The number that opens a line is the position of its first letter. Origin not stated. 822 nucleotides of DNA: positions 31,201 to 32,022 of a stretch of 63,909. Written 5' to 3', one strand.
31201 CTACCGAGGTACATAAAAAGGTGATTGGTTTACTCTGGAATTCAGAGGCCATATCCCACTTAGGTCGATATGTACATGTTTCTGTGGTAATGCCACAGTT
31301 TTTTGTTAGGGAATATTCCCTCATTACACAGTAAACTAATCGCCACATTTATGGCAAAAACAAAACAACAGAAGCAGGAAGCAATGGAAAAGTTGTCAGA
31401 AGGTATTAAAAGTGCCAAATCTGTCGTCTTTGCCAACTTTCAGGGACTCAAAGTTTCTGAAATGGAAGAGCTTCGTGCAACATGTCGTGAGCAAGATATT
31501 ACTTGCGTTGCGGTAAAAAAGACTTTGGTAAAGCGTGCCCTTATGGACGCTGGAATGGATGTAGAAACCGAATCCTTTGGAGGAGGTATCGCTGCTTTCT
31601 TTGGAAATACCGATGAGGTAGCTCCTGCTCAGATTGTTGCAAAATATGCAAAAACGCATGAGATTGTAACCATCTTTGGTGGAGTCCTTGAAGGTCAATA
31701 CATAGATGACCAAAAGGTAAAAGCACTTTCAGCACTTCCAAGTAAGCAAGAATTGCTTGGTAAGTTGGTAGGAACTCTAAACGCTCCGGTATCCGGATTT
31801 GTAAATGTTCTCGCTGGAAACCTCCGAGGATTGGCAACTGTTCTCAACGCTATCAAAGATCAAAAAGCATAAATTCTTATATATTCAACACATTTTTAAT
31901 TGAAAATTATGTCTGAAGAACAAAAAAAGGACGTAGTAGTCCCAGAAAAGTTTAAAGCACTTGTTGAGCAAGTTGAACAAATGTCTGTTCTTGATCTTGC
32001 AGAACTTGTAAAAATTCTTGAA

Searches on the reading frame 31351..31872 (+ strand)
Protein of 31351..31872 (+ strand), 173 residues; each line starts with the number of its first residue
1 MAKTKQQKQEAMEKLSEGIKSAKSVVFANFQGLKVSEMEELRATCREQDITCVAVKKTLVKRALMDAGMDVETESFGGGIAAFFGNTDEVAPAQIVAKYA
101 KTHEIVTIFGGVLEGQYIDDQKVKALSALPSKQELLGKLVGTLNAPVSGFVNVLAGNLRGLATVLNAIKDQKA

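Call 17: find_encoding_contigs(protein=window:31351-31872:+, flank=4000, max_places=10)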
Protein window:31351-31872:+ (173 aa): 22 contigs read that carry it; 10 places shown.
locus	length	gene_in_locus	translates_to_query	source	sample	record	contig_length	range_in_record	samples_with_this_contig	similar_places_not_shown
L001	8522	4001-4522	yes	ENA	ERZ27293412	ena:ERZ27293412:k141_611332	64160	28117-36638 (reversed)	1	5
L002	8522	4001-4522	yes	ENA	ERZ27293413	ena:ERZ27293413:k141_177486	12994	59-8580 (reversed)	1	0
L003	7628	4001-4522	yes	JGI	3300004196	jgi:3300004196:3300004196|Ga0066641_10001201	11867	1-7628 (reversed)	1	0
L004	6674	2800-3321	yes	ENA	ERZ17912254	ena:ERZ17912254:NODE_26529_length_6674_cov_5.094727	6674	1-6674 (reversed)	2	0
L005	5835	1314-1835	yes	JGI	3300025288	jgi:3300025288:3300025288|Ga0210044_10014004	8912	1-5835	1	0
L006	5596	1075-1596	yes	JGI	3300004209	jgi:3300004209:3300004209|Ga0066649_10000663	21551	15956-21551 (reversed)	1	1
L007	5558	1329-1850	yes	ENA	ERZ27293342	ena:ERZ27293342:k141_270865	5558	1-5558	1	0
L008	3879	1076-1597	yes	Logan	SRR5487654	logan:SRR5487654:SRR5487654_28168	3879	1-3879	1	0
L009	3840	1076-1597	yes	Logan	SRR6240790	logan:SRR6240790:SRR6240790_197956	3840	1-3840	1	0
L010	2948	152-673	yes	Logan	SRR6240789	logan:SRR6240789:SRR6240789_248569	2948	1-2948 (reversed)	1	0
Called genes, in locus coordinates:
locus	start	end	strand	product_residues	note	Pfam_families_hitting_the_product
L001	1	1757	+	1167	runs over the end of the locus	PF02811:PHP, PF07733:DNA_pol3_alpha, PF17657:DNA_pol3_finger, PF14579:HHH_6, PF01336:tRNA_anti-codon (weak)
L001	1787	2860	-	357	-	PF00814:TsaD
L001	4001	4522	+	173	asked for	PF00466:Ribosomal_L10, PF27436:RL10_C (weak)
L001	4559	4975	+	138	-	PF16320:Ribosomal_L12_N, PF00542:Ribosomal_L12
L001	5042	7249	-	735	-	-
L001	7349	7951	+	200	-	-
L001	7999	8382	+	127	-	-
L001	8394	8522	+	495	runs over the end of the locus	-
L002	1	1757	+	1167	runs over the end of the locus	PF02811:PHP, PF07733:DNA_pol3_alpha, PF17657:DNA_pol3_finger, PF14579:HHH_6, PF01336:tRNA_anti-codon (weak)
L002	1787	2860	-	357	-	PF00814:TsaD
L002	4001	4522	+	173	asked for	PF00466:Ribosomal_L10, PF27436:RL10_C (weak)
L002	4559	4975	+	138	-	PF16320:Ribosomal_L12_N, PF00542:Ribosomal_L12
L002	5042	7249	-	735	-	-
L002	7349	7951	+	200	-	-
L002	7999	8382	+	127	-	-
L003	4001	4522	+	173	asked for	PF00466:Ribosomal_L10, PF27436:RL10_C (weak)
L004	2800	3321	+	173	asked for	PF00466:Ribosomal_L10, PF27436:RL10_C (weak)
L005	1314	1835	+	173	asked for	PF00466:Ribosomal_L10, PF27436:RL10_C (weak)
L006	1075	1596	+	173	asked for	PF00466:Ribosomal_L10, PF27436:RL10_C (weak)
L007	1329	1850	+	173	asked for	PF00466:Ribosomal_L10, PF27436:RL10_C (weak)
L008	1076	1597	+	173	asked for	PF00466:Ribosomal_L10, PF27436:RL10_C (weak)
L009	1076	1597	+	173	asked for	PF00466:Ribosomal_L10, PF27436:RL10_C (weak)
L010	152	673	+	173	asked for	PF00466:Ribosomal_L10, PF27436:RL10_C (weak)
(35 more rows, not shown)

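Call 19: find_related_loci(query=window:31351-31872:+, collection=genome_contigs, flank=4000)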
Query window:31351-31872:+ (173 aa) in genome_contigs; peptide patterns used: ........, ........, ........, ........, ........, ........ (x = any residue, [..] = any of these).
599 stretches matched a pattern (row limit reached: there are more); 432 encode a relative of the query (tblastn E <= 1e-3); the best 80 are kept; 80 distinct loci.
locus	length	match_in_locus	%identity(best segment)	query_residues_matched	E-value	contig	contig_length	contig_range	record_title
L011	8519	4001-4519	73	1-173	2e-83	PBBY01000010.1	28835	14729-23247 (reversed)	MAG: Candidatus Magasanikiibacteriota bacterium isolate SP4150 MHASMcontig_1561786, whole genome shotgun sequence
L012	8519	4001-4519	71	1-173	9e-81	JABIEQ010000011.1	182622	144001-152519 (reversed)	MAG: Candidatus Magasanikbacteria bacterium isolate SI053_bin100 k141_565535, whole genome shotgun sequence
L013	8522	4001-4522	72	1-173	1e-80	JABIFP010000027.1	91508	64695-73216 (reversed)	MAG: Candidatus Magasanikbacteria bacterium isolate SI053_bin23 k141_2289, whole genome shotgun sequence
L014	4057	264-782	69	1-173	1e-80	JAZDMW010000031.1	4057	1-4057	MAG: Candidatus Magasanikbacteria bacterium isolate MEGAHIT-group-0.681 k141_13228674, whole genome shotgun sequence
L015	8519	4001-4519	71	1-173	9e-80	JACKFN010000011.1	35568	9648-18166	MAG: Candidatus Nomurabacteria bacterium isolate HK-STAS-PATE-1 HK-STAS-PATE-1_11, whole genome shotgun sequence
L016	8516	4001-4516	69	1-172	1e-78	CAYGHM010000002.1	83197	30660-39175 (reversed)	MAG TPA_asm: uncultured Gammaproteobacteria bacterium isolate ERP113451_co1_442 genome assembly, contig: NODE_167_length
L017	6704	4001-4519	69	1-173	3e-78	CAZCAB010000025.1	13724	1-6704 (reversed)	MAG TPA_asm: uncultured Gammaproteobacteria bacterium isolate SRP167671_co2_16 genome assembly, contig: NODE_5811_length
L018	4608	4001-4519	69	1-173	2e-78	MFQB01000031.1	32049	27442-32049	MAG: Candidatus Magasanikbacteria bacterium RIFCSPHIGHO2_02_FULL_47_14 rifcsphigho2_02_scaffold_4061, whole genome shotg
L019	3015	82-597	69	1-172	6e-79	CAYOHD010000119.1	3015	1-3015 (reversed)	MAG TPA_asm: uncultured Bdellovibrionales bacterium isolate SRP257259_co1_152 genome assembly, contig: NODE_64626_length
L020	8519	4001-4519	68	1-173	3e-77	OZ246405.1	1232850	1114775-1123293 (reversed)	MAG: uncultured Gammaproteobacteria bacterium isolate ERP019367_co1_70 genome assembly, chromosome: 1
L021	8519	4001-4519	68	1-173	2e-76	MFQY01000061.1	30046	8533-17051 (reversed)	MAG: Candidatus Magasanikbacteria bacterium RIFOXYC2_FULL_40_16 rifoxyc2_full_scaffold_832, whole genome shotgun sequenc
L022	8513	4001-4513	68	1-171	2e-75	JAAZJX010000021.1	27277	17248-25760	MAG: Candidatus Magasanikiibacteriota bacterium isolate AS22ysBPME_155 32076_AS22, whole genome shotgun sequence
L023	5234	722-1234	67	1-171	1e-74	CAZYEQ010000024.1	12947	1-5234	MAG TPA_asm: uncultured Gammaproteobacteria bacterium isolate SRP219642_co4_14 genome assembly, contig: NODE_8149_length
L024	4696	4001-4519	66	1-173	1e-74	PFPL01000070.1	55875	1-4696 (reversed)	MAG: Candidatus Magasanikbacteria bacterium CG_4_10_14_0_2_um_filter_33_14 CG_4_10_14_0.2_scaffold_116_c, whole genome s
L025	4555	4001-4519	66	1-173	2e-74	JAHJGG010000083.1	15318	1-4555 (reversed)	MAG: Patescibacteria group bacterium isolate Modern_marine_glass_biofilm.mb.63 Modern_marine_glas.mb.63_k141_801779, who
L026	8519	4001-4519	68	1-173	4e-74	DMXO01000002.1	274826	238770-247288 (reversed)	MAG TPA_asm: Candidatus Magasanikbacteria bacterium isolate UBA11699 contig_186, whole genome shotgun sequence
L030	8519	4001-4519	67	1-173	2e-73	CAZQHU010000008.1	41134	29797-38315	MAG TPA_asm: uncultured Gammaproteobacteria bacterium isolate binchicken_co27_283 genome assembly, contig: NODE_1639_len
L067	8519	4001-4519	63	1-172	2e-66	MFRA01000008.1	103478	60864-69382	MAG: Candidatus Magasanikbacteria bacterium RIFOXYD1_FULL_40_23 rifoxyd1_full_scaffold_96, whole genome shotgun sequence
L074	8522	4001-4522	60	1-173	3e-63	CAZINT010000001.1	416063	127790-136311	MAG TPA_asm: uncultured Gammaproteobacteria bacterium isolate SRP257259_co1_139 genome assembly, contig: NODE_10_length_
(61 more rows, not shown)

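Call 34: find_homologous_proteins(query=window:31351-31869:+, max_evalue=1e-40)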
Query window:31351-31869:+ (173 aa): 1366 proteins with E <= 1e-40 among 2785 candidates; the best 120 are listed.
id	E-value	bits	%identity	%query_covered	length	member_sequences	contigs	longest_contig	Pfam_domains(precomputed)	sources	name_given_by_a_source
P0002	1.2e-102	358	99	100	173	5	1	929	PF00466.26,PF27436.1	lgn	-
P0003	6.3e-79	281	77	100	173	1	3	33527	PF00466.26,PF27436.1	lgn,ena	-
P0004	1.9e-77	276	76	100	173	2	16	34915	PF00466.26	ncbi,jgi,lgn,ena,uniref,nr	ncbi:MAG: 50S ribosomal protein L10 [Candidatus Magasanikbacteria bacterium]|uniref:Large ribosomal 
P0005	3.0e-76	272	73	100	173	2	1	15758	PF00466.26,PF27436.1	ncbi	-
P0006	2.4e-75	270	75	100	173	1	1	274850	PF00466.26,PF27436.1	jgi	-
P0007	2.6e-75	269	75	100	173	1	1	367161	PF00466.26,PF27436.1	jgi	jgi:large subunit ribosomal protein L10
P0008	1.8e-74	267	73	100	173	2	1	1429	PF00466.26,PF27436.1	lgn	-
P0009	3.7e-74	266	72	100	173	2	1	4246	PF00466.26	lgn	-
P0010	1.2e-73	264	73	100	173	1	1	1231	PF00466.26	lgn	-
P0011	1.5e-73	264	73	100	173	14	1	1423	PF00466.26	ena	-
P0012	1.6e-73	264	73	100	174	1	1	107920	PF00466.26,PF27436.1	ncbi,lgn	-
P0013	1.8e-73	263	71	100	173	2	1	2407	PF00466.26,PF27436.1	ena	-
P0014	8.0e-73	261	72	100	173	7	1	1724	PF00466.26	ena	-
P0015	8.0e-73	261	72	100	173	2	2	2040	PF00466.26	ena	-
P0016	8.1e-73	261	71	100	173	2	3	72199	PF00466.26,PF27436.1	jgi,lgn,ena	-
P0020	6.4e-72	258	71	100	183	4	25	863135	PF00466.26,PF27436.1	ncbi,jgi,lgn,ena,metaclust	jgi:large subunit ribosomal protein L10|metaclust:\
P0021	1.6e-71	257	71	100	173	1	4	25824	PF00466.26,PF27436.1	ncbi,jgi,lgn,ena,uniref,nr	ncbi:MAG: 50S ribosomal protein L10 [Candidatus Magasanikbacteria bacterium CG10_big_fil_rev_8_21_14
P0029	1.8e-70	254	69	99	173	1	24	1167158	PF00466.26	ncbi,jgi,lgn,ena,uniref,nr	ncbi:MAG: 50S ribosomal protein L10 [Candidatus Magasanikbacteria bacterium RIFCSPHIGHO2_01_FULL_33_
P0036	6.4e-70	252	71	100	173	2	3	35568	PF00466.26,PF27436.1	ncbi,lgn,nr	ncbi:50S ribosomal protein L10 [Candidatus Nomurabacteria bacterium]|nr:50S ribosomal protein L10 [C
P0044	1.9e-69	250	71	100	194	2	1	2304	PF00466.26,PF27436.1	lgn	-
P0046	2.3e-69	250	66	100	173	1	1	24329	PF00466.26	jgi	jgi:large subunit ribosomal protein L10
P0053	5.1e-69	249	70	100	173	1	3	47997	PF00466.26,PF27436.1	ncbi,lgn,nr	ncbi:50S ribosomal protein L10 [Patescibacteria group bacterium]|nr:50S ribosomal protein L10 [Pates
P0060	1.8e-68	247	69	100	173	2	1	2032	PF00466.26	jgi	jgi:large subunit ribosomal protein L10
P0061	2.1e-68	247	68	100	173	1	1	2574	PF00466.26,PF27436.1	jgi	jgi:large subunit ribosomal protein L10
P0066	4.3e-68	246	69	100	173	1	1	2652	PF00466.26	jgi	jgi:large subunit ribosomal protein L10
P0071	7.5e-68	245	68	99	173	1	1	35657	PF00466.26,PF27436.1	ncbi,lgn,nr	ncbi:MAG: 50S ribosomal protein L10 [bacterium]|nr:50S ribosomal protein L10 [bacterium]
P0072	9.0e-68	245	68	100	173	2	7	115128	PF00466.26,PF27436.1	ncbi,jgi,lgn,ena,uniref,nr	ncbi:MAG: 50S ribosomal protein L10 [Candidatus Magasanikbacteria bacterium GW2011_GWA2_56_11]|unire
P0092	7.2e-67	242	68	100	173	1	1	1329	PF00466.26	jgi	jgi:large subunit ribosomal protein L10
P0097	1.1e-66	241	68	100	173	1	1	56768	PF00466.26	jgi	jgi:large subunit ribosomal protein L10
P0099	1.2e-66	241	69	100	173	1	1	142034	PF00466.26,PF27436.1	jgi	jgi:large subunit ribosomal protein L10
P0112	3.2e-66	240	66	99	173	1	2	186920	PF00466.26,PF27436.1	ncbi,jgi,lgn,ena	ncbi:MAG: 50S ribosomal protein L10 [Patescibacteria group bacterium]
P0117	4.7e-66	239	70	99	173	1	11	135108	PF00466.26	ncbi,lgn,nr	ncbi:MAG: 50S ribosomal protein L10 [Candidatus Magasanikbacteria bacterium]|nr:50S ribosomal protei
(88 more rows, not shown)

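Call 35: list_cluster_members(proteins=[P0002])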
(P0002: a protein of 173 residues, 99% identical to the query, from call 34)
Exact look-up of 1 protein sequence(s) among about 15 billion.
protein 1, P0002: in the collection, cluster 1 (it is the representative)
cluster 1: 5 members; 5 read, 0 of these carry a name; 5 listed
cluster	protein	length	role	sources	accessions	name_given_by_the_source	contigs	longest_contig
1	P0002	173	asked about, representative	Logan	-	-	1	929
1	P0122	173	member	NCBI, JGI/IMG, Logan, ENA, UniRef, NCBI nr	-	-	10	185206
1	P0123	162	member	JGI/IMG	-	-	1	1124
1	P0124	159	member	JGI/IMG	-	-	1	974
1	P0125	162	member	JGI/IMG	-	-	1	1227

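Call 36: find_encoding_contigs(protein=P0003, flank=3000, max_places=3)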
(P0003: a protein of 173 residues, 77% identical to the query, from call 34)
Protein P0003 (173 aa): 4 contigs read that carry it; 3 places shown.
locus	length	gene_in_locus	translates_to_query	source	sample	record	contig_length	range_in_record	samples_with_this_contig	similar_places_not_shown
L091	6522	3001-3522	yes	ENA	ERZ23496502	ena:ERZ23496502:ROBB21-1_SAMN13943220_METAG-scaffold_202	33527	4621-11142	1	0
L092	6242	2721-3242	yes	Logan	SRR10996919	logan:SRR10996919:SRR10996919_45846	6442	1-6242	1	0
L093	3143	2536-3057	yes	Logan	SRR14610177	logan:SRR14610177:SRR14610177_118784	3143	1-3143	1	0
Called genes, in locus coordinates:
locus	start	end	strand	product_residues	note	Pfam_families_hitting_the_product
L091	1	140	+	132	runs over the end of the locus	PF25937:DUF7980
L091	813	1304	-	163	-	-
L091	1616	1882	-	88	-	-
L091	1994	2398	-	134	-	-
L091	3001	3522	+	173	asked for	PF00466:Ribosomal_L10, PF27436:RL10_C (faint)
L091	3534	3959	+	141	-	PF16320:Ribosomal_L12_N, PF00542:Ribosomal_L12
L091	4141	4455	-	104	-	PF01541:GIY-YIG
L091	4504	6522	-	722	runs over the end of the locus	-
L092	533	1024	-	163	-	-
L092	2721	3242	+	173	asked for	PF00466:Ribosomal_L10, PF27436:RL10_C (faint)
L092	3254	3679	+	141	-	PF16320:Ribosomal_L12_N, PF00542:Ribosomal_L12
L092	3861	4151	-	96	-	PF01541:GIY-YIG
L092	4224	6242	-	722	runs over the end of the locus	-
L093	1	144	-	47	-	?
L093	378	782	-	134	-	-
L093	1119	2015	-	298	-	-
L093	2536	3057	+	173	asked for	PF00466:Ribosomal_L10, PF27436:RL10_C (faint)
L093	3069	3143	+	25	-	?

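Call 37: find_encoding_contigs(protein=P0006, flank=3000, max_places=2)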
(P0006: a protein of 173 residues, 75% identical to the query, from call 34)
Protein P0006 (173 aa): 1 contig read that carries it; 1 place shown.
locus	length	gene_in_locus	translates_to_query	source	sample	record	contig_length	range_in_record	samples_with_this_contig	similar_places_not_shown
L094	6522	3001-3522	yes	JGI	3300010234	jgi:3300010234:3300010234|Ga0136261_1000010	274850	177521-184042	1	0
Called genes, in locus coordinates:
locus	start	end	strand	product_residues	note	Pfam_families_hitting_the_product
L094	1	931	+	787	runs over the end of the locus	PF00403:HMA, PF00122:E1-E2_ATPase, PF00702:Hydrolase, PF08282:Hydrolase_3 (faint)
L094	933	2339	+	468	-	PF00403:HMA, PF02683:DsbD_TM (weak), PF13386:DsbD_2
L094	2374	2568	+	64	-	-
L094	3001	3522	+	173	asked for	PF00466:Ribosomal_L10, PF27436:RL10_C (faint)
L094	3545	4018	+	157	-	PF16320:Ribosomal_L12_N, PF00542:Ribosomal_L12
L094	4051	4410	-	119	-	-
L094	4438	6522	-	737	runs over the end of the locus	-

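Call 38: find_encoding_contigs(protein=P0007, flank=3000, max_places=2)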
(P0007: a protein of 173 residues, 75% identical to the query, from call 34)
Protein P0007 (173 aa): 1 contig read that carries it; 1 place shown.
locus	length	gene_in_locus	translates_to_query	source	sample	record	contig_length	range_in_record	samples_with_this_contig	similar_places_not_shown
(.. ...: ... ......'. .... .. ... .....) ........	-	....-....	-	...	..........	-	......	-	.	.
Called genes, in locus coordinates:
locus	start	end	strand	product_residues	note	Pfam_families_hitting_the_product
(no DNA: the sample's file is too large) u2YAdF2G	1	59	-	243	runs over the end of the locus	PF02540:NAD_synthase, PF06508:QueC (faint)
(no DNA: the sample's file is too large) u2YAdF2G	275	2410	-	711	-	PF03030:H_PPase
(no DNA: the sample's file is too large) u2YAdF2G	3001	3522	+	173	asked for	PF00466:Ribosomal_L10, PF27436:RL10_C (faint)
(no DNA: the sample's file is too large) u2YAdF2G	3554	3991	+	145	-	PF16320:Ribosomal_L12_N, PF00542:Ribosomal_L12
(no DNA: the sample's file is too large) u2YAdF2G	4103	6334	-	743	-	-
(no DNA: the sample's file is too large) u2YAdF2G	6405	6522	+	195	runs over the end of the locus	-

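Call 39: search_protein_families(library=pfam, max_evalue=0.1, proteins=[L074:3161-3682:-, L030:2634-3035:+, L067:3181-3477:-, L026:3194-3553:+])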
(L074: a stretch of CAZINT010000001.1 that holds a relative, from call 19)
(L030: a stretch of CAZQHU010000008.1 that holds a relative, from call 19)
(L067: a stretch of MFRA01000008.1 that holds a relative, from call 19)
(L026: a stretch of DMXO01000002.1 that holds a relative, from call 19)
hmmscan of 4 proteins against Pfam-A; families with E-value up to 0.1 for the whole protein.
L074:3161-3682:- (173 aa): 1 family
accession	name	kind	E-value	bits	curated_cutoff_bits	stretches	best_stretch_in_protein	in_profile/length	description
PF00313.28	CSD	-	3.2e-07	30.5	27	1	9-75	2-61/66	'Cold-shock' DNA-binding domain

L030:2634-3035:+ (133 aa): 0 families

L067:3181-3477:- (98 aa): 1 family
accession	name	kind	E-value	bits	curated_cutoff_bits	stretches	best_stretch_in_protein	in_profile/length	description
PF19340.5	GCP6_N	-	0.063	12.8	23.3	1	7-57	226-276/315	Gamma-tubulin complex component 6 N-terminus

L026:3194-3553:+ (119 aa): 1 family
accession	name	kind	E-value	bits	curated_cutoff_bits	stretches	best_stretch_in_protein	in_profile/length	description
PF15013.11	CCSMST1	-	0.022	15.3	26.1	1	71-108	10-50/74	CCSMST1 family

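Call 60: search_protein_families(library=pfam, max_evalue=0.1, proteins=[L015:3099-3356:+, L015:3387-3635:+, L013:3542-3757:+, L018:3551-3742:+])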
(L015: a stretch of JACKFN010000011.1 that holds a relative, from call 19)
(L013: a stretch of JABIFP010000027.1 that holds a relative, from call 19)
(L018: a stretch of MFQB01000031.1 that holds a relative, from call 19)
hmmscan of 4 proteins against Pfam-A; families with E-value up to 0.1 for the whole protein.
L015:3099-3356:+ (86 aa): 0 families

L015:3387-3635:+ (83 aa): 1 family
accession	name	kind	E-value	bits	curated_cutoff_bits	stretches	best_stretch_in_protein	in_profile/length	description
PF24123.1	Myosin_VII_N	-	0.01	16.3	27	1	19-42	28-51/53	Myosin VII N-terminal beta barrel domain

L013:3542-3757:+ (72 aa): 1 family
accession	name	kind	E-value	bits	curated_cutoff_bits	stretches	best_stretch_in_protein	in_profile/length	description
PF24912.1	SH3_TNRC18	-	0.0073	16.4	27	1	19-62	9-49/58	TNRC18-like,(4.1.1) SH3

L018:3551-3742:+ (64 aa): 2 families
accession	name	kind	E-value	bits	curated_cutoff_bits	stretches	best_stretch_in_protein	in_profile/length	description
PF19586.5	DUF6093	-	0.013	16.3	27.9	1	7-59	45-92/117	Family of unknown function (DUF6093)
PF18614.7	RNase_II_C_S1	-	0.037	14.3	26.6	1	29-49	26-45/59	RNase II-type exonuclease C-terminal S1 domain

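Call 63: search_dna_similar(query=L074:3161-3682:-, collection=phages, mode=protein, max_evalue=0.001, max_rows=8)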
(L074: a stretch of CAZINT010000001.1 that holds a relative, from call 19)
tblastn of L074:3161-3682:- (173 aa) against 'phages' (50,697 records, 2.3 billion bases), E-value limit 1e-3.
No match.

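Call 64: search_dna_similar(query=L030:2634-3035:+, collection=phages, mode=protein, max_evalue=0.001, max_rows=8)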
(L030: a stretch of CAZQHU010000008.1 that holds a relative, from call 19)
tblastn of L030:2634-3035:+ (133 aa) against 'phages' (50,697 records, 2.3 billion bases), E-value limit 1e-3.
No match.

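Call 91: find_encoding_contigs(protein=P0044, flank=3000, max_places=4)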
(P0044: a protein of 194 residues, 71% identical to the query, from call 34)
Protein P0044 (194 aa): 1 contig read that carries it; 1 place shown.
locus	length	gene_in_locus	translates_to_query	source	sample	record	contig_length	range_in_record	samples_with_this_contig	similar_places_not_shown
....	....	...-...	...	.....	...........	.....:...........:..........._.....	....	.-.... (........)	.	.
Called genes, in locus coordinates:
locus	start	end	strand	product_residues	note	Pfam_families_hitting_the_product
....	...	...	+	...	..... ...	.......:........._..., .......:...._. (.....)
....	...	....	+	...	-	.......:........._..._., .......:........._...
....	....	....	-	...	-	?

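Call 92: find_encoding_contigs(protein=P0036, flank=2000, max_places=4)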
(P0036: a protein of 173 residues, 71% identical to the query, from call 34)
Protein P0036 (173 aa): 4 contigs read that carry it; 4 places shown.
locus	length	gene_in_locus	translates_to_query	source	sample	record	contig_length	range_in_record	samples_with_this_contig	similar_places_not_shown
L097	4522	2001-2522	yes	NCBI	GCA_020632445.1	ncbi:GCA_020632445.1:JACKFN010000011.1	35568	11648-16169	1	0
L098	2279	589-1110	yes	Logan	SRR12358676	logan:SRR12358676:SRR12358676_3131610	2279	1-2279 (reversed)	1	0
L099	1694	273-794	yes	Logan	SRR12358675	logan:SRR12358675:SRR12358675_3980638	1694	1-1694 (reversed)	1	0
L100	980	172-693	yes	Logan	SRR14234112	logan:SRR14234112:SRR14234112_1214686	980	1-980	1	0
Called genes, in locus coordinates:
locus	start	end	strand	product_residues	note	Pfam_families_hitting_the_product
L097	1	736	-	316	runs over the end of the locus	PF13793:Pribosyltran_N, PF00156:Pribosyltran, PF14572:Pribosyl_synth, PF14681:UPRTase (weak)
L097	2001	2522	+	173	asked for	PF00466:Ribosomal_L10, PF27436:RL10_C (faint)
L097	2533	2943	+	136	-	PF16320:Ribosomal_L12_N, PF00542:Ribosomal_L12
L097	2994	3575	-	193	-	-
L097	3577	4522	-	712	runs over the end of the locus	-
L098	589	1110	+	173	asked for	PF00466:Ribosomal_L10, PF27436:RL10_C (faint)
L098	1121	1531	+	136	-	PF16320:Ribosomal_L12_N, PF00542:Ribosomal_L12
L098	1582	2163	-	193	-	-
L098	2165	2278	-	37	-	?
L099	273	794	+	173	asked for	PF00466:Ribosomal_L10, PF27436:RL10_C (faint)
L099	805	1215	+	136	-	PF16320:Ribosomal_L12_N, PF00542:Ribosomal_L12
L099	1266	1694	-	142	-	?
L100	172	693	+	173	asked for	PF00466:Ribosomal_L10, PF27436:RL10_C (faint)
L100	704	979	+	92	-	?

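Call 96: search_protein_families(library=phrogs, max_evalue=0.01, proteins=[L015:3099-3356:+, L015:3387-3635:+, L013:3542-3757:+, L018:3551-3742:+])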
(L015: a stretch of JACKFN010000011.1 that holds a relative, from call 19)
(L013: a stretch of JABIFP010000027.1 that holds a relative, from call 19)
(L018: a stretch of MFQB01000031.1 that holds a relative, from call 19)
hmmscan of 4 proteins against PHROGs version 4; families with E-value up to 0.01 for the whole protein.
L015:3099-3356:+ (86 aa): 0 families

L015:3387-3635:+ (83 aa): 0 families

L013:3542-3757:+ (72 aa): 0 families

L018:3551-3742:+ (64 aa): 0 families

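Call 97: search_protein_families(library=padloc, max_evalue=0.01, proteins=[L015:3099-3356:+, L015:3387-3635:+, L013:3542-3757:+, L018:3551-3742:+])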
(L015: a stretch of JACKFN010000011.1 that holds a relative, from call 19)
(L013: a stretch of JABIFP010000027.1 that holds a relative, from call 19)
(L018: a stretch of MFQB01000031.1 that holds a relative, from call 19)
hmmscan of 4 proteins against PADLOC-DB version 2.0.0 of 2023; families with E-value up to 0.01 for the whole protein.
L015:3099-3356:+ (86 aa): 0 families

L015:3387-3635:+ (83 aa): 0 families

L013:3542-3757:+ (72 aa): 0 families

L018:3551-3742:+ (64 aa): 0 families

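Call 99: find_encoding_contigs(protein=P0002, flank=1500, max_places=3)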
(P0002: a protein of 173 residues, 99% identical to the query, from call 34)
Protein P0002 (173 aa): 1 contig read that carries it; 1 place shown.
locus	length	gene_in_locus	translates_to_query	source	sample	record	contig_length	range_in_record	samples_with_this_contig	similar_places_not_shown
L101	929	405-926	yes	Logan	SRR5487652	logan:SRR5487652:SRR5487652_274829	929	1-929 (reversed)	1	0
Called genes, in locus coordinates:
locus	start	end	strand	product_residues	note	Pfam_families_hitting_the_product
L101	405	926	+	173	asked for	PF00466:Ribosomal_L10, PF27436:RL10_C (weak)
